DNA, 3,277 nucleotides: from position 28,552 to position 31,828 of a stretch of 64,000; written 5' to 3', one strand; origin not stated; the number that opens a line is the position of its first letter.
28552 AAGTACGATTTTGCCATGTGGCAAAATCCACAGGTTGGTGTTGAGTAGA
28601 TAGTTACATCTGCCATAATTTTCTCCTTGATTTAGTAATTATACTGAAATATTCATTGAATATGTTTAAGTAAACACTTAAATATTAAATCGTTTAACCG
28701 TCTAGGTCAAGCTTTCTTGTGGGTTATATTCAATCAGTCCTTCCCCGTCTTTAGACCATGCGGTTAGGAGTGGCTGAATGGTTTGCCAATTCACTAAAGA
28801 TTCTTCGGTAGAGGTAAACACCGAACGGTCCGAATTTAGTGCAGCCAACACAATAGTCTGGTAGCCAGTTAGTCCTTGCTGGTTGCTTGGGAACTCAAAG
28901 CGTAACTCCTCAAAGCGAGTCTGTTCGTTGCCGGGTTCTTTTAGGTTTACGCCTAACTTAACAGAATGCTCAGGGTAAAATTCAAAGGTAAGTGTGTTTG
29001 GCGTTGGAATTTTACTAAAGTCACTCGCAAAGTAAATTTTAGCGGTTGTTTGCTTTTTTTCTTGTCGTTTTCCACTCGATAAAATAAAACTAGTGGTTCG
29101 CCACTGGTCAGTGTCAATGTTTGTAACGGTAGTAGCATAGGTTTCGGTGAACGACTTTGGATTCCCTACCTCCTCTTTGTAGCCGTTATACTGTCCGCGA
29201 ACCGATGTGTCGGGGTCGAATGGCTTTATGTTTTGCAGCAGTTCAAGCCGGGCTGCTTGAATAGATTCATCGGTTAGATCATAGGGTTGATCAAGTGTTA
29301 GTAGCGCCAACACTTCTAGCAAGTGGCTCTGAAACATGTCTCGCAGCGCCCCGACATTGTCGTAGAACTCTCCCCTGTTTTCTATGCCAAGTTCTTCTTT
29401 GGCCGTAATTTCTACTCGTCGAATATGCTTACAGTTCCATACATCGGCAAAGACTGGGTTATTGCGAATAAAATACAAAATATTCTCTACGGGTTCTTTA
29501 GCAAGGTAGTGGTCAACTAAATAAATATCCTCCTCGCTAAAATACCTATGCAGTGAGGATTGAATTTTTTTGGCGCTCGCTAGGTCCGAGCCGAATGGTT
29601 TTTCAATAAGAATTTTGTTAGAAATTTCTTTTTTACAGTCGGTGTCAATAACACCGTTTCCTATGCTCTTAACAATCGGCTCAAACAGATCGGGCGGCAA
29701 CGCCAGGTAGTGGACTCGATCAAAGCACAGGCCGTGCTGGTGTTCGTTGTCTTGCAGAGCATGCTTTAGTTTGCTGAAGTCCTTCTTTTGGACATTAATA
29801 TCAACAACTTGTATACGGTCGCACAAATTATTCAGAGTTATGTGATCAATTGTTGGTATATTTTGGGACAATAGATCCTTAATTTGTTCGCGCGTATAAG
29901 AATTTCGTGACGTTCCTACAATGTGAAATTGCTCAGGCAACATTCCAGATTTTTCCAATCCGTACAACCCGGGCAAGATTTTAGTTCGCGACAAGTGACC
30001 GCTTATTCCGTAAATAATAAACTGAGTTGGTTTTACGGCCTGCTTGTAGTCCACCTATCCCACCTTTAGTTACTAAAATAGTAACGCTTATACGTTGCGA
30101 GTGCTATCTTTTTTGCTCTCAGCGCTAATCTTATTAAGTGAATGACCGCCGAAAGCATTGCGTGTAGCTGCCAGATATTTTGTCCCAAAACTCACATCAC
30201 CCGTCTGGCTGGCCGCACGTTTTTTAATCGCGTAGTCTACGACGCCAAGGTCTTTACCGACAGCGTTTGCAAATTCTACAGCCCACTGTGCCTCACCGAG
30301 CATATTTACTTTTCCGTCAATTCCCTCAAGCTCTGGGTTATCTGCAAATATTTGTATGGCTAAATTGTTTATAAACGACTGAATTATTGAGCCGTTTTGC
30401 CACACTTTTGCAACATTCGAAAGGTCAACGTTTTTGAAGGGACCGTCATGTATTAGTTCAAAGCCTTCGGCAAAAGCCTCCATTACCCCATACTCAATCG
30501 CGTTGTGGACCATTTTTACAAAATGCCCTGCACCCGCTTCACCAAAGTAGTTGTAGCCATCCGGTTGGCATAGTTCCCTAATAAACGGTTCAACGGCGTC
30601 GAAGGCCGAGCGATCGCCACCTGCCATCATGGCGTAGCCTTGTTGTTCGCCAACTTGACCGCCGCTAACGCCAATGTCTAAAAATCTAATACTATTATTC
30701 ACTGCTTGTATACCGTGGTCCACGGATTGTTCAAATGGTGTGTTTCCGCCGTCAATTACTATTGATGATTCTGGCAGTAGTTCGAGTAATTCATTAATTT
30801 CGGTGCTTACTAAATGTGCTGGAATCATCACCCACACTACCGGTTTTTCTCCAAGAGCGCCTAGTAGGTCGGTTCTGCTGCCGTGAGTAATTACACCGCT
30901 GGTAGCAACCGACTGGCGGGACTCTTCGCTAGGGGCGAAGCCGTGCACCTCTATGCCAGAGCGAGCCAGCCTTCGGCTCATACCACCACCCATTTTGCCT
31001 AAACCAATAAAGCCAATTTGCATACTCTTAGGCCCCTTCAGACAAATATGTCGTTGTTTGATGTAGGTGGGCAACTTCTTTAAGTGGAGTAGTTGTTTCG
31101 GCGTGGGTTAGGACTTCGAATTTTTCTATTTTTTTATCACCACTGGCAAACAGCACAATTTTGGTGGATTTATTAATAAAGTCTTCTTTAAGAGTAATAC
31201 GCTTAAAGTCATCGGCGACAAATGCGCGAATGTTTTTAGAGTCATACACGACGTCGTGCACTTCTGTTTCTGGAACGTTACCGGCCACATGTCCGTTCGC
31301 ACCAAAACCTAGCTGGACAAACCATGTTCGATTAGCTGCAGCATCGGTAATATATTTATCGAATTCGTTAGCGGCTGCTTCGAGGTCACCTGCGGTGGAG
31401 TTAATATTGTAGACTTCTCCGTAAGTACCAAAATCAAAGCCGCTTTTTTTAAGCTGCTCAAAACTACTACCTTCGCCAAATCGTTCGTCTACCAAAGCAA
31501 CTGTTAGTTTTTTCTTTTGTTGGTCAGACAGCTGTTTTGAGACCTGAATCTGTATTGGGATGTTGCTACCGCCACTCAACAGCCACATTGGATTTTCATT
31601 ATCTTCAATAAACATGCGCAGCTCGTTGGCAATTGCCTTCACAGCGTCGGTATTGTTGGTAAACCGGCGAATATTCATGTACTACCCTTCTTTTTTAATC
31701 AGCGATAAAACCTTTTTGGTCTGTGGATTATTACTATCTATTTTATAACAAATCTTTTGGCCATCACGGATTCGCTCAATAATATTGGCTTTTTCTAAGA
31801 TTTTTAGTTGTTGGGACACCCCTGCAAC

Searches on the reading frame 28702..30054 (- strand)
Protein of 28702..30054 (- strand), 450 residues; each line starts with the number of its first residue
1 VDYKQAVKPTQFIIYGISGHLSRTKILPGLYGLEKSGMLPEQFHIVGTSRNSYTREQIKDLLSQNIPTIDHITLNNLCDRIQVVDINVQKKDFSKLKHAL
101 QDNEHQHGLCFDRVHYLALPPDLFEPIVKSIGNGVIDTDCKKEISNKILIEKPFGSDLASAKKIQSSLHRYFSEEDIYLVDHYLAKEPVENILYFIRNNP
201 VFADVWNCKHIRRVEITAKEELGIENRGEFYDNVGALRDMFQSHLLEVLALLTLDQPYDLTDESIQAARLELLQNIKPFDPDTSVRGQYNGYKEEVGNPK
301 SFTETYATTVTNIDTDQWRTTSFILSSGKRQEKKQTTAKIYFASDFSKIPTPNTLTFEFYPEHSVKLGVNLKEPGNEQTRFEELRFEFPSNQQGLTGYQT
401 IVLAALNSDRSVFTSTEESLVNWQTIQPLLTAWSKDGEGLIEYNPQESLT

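Call 46: search_protein_families(library=pfam, proteins=[window:28702-30054:-], max_evalue=0.0001)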
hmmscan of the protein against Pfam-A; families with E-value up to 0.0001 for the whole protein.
window:28702-30054:- (450 aa): 2 families
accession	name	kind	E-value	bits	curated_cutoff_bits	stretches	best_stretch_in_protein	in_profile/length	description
PF02781.21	G6PD_C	-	3.4e-60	204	27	1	198-444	6-275/296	Glucose-6-phosphate dehydrogenase, C-terminal domain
PF00479.28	G6PD_N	-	6.1e-46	157.8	22.1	1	13-191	1-183/183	Glucose-6-phosphate dehydrogenase, NAD binding domain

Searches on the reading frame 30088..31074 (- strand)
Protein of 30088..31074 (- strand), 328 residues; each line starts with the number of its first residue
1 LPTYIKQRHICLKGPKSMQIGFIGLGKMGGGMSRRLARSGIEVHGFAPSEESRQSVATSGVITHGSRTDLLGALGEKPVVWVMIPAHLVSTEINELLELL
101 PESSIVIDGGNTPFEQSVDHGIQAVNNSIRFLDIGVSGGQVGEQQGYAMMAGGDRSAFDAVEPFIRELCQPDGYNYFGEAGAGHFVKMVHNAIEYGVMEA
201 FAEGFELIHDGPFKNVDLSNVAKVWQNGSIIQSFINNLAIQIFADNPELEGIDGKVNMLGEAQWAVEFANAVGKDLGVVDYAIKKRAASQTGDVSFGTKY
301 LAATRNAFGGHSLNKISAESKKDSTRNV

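Call 46: search_protein_families(library=pfam, proteins=[window:30088-31074:-], max_evalue=0.0001)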
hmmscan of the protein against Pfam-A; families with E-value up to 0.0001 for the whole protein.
window:30088-31074:- (328 aa): 3 families
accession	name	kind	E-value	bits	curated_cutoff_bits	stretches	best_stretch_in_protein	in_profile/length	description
PF03446.21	NAD_binding_2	-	2.9e-29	102.6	21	1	19-168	1-152/161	NAD binding domain of 6-phosphogluconate dehydrogenase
PF00393.24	6PGD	-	3.6e-16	59.9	27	1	183-291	1-115/290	6-phosphogluconate dehydrogenase, C-terminal domain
PF03807.23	F420_oxidored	-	1.3e-06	29.4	21.6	1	19-108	1-90/94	NADP oxidoreductase coenzyme F420-dependent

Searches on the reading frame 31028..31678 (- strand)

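Call 47: search_protein_families(library=pfam, proteins=[window:31028-31678:-], max_evalue=0.0001)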
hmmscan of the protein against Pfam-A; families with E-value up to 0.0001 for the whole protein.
window:31028-31678:- (216 aa): 1 family
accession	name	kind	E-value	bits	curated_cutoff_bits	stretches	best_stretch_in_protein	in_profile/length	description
PF01182.26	Glucosamine_iso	-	1.9e-15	57.8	27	1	11-208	9-222/225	Glucosamine-6-phosphate isomerases/6-phosphogluconolactonase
